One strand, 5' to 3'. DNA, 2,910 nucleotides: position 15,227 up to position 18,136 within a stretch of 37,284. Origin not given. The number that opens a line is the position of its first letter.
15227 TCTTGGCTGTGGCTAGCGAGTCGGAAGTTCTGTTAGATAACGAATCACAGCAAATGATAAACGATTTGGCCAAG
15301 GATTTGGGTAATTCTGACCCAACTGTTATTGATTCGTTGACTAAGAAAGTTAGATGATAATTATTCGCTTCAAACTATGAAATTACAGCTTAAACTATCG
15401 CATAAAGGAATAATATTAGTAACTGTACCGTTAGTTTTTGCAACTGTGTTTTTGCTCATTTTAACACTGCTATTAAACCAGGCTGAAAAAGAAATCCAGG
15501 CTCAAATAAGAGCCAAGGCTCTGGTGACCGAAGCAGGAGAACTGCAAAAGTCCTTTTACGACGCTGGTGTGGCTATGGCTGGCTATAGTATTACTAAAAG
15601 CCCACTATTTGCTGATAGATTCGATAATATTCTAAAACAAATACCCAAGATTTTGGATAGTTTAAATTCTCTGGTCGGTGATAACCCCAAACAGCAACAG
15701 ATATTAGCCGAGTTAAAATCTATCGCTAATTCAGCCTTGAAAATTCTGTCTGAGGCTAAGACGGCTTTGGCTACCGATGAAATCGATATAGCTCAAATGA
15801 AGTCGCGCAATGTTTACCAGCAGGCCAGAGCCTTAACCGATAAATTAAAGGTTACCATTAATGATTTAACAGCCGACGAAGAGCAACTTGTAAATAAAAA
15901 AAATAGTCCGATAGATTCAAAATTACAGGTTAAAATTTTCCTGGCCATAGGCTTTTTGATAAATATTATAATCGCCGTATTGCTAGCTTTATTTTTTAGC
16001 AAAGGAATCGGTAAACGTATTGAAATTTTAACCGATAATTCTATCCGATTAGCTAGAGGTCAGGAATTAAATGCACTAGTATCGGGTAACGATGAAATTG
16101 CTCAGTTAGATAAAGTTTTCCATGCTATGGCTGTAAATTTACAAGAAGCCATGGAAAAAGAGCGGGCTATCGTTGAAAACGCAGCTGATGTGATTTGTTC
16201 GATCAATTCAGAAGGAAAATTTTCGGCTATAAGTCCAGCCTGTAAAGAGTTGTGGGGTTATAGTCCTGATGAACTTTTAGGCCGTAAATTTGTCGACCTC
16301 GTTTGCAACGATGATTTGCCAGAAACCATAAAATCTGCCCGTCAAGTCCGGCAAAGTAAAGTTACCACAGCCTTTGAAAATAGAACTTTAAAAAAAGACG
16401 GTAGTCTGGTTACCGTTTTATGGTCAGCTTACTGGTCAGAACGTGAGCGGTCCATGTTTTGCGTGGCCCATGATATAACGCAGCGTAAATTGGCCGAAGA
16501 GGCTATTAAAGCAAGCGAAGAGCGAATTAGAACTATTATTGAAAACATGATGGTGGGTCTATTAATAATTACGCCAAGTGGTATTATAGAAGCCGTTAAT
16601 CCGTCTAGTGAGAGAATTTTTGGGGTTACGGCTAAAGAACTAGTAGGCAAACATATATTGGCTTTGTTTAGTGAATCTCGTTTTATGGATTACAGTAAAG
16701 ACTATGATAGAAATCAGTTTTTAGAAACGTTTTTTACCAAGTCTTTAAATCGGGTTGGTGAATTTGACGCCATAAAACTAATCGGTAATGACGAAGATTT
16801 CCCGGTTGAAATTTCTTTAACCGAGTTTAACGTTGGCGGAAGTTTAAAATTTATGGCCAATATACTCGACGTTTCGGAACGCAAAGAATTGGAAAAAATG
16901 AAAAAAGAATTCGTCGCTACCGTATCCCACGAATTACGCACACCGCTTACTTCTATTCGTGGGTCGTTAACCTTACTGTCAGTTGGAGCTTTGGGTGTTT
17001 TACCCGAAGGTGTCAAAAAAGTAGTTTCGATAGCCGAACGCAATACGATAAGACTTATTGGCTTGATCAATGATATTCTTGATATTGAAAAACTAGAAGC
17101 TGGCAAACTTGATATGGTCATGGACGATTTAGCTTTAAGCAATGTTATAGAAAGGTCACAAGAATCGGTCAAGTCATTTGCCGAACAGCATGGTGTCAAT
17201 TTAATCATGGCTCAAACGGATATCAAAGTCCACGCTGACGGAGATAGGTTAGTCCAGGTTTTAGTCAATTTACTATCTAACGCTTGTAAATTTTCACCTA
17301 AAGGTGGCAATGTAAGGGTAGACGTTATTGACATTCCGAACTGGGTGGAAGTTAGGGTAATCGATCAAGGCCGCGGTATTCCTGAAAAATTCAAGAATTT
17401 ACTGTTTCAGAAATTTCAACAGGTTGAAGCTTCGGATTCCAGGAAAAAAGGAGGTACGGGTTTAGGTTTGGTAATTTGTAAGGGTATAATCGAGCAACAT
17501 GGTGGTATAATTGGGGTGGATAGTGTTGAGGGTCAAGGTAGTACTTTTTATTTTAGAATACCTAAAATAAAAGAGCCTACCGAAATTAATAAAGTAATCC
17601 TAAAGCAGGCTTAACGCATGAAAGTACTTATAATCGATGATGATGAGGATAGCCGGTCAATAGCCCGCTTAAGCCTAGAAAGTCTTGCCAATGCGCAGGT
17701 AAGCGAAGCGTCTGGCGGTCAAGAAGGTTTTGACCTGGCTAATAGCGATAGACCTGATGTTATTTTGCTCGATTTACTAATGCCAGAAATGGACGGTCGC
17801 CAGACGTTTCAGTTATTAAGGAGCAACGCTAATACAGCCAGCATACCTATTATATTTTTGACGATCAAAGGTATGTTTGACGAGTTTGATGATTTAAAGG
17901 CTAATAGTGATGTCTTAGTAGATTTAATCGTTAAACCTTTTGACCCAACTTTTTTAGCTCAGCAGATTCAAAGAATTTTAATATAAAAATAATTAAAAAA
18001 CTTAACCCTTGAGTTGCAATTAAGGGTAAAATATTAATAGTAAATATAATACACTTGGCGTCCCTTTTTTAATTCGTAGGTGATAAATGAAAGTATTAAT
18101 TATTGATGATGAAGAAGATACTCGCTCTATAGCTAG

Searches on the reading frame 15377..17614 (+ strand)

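Call 14: search_protein_families(library=pfam, proteins=[window:15377-17614:+])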
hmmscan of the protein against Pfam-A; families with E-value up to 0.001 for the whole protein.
window:15377-17614:+ (745 aa): 9 families
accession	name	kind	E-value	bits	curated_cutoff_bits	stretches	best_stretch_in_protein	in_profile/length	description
PF02518.31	HATPase_c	-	5e-29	101.4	26.4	1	621-730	2-109/111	Histidine kinase-, DNA gyrase B-, and HSP90-like ATPase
PF00989.32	PAS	-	5.7e-20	71.9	22.6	2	263-367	4-113/113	PAS fold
PF13426.13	PAS_9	-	1.2e-19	70.9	27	2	394-501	3-103/103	PAS domain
PF00512.31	HisKA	-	1.6e-19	70.1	26.9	1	508-576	1-66/66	His Kinase A (phospho-acceptor) domain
PF08448.16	PAS_4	-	9.8e-13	48.7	23.1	2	267-371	2-109/110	PAS fold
PF05227.19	CHASE3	-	1.1e-12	48.5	28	1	48-175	10-135/138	CHASE3 domain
PF08447.18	PAS_3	-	2.2e-11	44.3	25.6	1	285-352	4-73/89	PAS fold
PF13188.13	PAS_8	-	3.6e-11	43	21.8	1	382-430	1-49/65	PAS domain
PF24820.1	Diguanyl_cycl_sensor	-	0.00013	22.3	28.1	0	387-441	1-55/109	Diguanylate cyclase-like sensor domain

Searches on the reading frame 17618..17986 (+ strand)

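Call 14: search_protein_families(library=pfam, proteins=[window:17618-17986:+])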
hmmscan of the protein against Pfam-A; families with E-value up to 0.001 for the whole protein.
window:17618-17986:+ (122 aa): 1 family
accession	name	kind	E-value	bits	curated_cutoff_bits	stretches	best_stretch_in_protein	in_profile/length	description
PF00072.30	Response_reg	-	6.6e-21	75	30.2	1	3-117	1-110/111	Response regulator receiver domain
